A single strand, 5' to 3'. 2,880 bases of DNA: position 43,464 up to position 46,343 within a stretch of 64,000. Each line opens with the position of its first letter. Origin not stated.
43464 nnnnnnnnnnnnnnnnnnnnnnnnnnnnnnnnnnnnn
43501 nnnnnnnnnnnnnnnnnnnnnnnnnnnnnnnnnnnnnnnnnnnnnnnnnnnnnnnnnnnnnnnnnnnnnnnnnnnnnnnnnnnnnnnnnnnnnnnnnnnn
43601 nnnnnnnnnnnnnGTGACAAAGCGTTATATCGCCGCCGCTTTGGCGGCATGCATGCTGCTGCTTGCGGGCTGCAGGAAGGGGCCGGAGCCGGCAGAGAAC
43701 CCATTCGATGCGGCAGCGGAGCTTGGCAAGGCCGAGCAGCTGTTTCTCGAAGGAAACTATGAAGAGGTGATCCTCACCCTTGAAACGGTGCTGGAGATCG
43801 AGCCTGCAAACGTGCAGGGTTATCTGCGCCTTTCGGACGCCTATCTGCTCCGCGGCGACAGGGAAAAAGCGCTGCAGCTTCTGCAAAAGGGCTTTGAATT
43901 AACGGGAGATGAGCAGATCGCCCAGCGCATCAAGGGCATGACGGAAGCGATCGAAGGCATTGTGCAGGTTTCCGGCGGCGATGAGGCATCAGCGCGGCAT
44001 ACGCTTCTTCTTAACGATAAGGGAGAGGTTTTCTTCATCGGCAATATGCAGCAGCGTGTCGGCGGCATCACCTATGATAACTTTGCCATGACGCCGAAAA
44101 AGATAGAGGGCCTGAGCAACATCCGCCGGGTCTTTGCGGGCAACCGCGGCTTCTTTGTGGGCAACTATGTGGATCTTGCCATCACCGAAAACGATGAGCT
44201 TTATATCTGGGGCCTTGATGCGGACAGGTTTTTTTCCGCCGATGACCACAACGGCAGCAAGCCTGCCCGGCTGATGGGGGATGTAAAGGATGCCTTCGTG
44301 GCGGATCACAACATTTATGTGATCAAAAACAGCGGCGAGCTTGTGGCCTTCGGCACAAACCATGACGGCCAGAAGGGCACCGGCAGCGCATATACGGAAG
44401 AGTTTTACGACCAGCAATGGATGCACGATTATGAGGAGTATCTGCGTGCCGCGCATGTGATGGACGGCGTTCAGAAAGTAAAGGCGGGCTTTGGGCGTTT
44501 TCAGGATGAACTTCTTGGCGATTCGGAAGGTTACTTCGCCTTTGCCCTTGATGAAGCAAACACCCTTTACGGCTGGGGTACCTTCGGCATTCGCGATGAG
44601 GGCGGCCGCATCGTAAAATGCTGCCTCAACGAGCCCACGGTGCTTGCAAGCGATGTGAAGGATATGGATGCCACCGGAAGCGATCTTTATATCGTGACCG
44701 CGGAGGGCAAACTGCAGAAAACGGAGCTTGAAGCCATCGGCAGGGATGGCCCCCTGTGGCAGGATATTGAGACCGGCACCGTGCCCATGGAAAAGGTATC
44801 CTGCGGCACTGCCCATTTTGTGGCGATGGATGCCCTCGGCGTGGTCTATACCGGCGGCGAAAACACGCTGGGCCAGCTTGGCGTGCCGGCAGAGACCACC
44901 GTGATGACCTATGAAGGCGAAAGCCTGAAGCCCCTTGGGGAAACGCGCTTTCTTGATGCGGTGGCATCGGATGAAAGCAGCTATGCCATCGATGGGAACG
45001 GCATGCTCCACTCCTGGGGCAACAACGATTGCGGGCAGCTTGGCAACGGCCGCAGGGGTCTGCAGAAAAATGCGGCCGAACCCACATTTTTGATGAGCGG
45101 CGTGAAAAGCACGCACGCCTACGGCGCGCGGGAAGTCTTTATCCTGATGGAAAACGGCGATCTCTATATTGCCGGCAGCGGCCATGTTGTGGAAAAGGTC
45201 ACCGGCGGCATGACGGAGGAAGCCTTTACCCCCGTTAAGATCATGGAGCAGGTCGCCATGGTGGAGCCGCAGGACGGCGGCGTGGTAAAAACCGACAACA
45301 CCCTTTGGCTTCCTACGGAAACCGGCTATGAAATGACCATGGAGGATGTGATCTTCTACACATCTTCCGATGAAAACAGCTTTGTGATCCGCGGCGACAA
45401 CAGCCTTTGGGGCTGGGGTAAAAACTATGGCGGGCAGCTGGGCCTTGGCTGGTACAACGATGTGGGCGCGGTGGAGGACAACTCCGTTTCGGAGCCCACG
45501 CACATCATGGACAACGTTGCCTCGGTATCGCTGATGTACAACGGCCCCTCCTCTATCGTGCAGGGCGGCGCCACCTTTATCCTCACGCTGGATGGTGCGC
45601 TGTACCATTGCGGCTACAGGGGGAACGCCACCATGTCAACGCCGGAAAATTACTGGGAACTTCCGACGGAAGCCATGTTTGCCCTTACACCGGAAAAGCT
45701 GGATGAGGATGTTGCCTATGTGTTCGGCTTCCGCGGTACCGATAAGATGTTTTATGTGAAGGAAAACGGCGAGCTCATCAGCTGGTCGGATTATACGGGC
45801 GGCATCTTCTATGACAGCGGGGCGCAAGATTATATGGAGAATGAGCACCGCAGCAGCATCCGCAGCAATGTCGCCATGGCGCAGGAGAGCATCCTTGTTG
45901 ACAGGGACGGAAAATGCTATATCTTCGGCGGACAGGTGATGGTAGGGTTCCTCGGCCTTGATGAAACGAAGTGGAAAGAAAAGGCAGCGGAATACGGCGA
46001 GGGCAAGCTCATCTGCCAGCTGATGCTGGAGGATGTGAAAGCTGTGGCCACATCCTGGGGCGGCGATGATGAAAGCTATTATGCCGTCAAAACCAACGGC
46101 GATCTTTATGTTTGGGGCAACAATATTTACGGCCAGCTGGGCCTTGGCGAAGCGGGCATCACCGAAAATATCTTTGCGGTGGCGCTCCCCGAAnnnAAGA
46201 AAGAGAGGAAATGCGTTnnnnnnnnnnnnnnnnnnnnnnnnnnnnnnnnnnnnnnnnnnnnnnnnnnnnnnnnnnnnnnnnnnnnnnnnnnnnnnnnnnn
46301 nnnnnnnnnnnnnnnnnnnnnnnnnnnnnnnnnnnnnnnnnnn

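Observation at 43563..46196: RCC1 beta-propeller lipoprotein translationally coupled to essC, with related repeats in the ectodomain of kinase 1 (about 56100-56958)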

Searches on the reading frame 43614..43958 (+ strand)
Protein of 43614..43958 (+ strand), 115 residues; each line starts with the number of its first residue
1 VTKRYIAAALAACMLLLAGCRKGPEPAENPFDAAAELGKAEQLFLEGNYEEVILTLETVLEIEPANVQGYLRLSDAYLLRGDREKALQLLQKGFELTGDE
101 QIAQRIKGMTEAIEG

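Call 88: search_protein_representatives(protein=window:43614-43958:+)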
Query: 115 residues. Proteins with E-value up to 0.001 (for the whole library): 12894; up to 1e-10: 667; up to 1e-30: 14. The best 150 are listed.
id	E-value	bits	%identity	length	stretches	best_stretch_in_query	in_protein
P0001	3.6e-64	229.9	99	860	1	1-115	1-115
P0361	4.1e-49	181.5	30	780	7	30-107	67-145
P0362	2.0e-45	169.6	31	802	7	45-110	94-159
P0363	4.7e-44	165.2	30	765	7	34-110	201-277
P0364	7.9e-43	161.3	32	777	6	43-105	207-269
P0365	8.4e-40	151.5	30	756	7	37-109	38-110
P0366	1.3e-36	141.3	69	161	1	6-115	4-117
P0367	3.3e-35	136.8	70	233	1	7-115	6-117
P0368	8.1e-35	135.5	30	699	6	4-107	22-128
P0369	5.9e-33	129.5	33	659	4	7-112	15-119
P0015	1.5e-32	128.2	64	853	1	8-115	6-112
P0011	2.1e-32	127.7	63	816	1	3-115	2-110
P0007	2.2e-32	127.7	62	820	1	3-115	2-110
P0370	7.9e-31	122.7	28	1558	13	29-99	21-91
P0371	2.3e-30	121.2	28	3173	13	34-97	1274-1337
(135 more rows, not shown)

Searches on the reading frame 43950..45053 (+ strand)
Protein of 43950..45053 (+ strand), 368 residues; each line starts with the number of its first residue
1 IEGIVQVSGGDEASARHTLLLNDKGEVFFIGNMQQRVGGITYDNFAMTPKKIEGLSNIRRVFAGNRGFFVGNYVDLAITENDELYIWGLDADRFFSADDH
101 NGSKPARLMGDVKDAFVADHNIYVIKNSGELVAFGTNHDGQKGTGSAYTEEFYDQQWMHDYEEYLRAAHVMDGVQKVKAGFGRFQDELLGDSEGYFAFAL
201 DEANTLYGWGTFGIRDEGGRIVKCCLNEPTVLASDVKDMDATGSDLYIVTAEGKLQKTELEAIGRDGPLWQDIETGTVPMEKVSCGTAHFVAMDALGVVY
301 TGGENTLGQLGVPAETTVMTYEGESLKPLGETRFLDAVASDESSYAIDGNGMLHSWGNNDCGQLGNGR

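Call 69: search_protein_families(library=pfam, proteins=[window:43950-45053:+], max_evalue=0.01)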
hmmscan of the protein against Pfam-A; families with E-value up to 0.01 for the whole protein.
window:43950-45053:+ (368 aa): 3 families
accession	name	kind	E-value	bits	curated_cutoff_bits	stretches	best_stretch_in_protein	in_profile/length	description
PF25390.1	WD40_RLD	-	4.3e-31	109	150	2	196-367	100-281/363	RCC1-like domain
PF13540.12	RCC1_2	-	1.2e-17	63.6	22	1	339-363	6-30/30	Regulator of chromosome condensation (RCC1) repeat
PF00415.24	RCC1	-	5.8e-08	33.6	21.7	0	350-367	1-18/50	Regulator of chromosome condensation (RCC1) repeat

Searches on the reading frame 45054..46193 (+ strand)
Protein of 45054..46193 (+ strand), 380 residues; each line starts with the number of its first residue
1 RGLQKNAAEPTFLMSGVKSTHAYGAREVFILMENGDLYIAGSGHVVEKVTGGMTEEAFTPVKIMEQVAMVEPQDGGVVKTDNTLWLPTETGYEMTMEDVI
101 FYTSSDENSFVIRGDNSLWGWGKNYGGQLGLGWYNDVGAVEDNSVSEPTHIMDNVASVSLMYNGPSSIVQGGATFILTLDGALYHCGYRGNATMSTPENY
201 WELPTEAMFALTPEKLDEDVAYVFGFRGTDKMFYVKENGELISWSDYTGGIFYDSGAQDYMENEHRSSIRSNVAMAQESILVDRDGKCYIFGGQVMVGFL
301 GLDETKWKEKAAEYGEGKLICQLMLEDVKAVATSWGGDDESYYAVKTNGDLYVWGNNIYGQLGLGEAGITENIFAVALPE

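Call 69: search_protein_families(library=pfam, proteins=[window:45054-46193:+], max_evalue=0.01)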
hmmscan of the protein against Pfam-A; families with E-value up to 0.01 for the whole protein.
window:45054-46193:+ (380 aa): 3 families
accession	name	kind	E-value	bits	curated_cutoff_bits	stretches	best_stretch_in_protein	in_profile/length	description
PF25390.1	WD40_RLD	-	3.4e-24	86.3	150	2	171-366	40-231/363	RCC1-like domain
PF13540.12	RCC1_2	-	1.4e-12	47.5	22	1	342-361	11-30/30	Regulator of chromosome condensation (RCC1) repeat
PF00415.24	RCC1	-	3.7e-10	40.6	21.7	2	348-366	1-19/50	Regulator of chromosome condensation (RCC1) repeat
